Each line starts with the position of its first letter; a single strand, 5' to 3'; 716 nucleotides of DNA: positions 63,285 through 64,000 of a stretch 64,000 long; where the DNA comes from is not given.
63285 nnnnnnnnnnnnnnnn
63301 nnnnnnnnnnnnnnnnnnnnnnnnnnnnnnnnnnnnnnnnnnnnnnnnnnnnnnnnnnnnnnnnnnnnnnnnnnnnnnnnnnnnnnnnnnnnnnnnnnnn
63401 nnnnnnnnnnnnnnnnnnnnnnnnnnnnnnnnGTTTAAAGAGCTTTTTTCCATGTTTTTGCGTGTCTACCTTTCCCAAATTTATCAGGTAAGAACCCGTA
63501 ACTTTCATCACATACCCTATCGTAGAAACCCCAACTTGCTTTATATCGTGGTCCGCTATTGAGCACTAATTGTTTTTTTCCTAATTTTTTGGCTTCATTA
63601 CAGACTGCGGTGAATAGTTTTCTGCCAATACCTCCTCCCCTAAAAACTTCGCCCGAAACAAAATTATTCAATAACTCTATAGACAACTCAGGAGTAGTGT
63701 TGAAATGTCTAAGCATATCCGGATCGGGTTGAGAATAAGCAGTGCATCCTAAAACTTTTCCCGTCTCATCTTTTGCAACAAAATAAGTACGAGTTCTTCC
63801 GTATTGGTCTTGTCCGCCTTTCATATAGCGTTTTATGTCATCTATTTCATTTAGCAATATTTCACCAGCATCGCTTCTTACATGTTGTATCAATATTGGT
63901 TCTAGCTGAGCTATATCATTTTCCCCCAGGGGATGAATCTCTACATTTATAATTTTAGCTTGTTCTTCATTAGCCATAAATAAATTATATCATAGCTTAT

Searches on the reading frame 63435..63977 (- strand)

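Call 23: search_protein_families(library=pfam, proteins=[window:63435-63977:-], max_evalue=0.05)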
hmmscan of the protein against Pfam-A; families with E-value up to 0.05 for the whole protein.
window:63435-63977:- (180 aa): 4 families
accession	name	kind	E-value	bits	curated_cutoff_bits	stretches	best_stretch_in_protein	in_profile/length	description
PF00583.31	Acetyltransf_1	-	2.7e-07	31.3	20.7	1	61-156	31-114/116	Acetyltransferase (GNAT) family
PF13508.13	Acetyltransf_7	-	3.1e-05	24.7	27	1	63-152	3-77/84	Acetyltransferase (GNAT) domain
PF13673.13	Acetyltransf_10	-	0.007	16.8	23.6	1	105-143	57-96/128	Acetyltransferase (GNAT) domain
PF14236.12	DruA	-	0.05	13.2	27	0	24-84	46-105/297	Druantia protein DruA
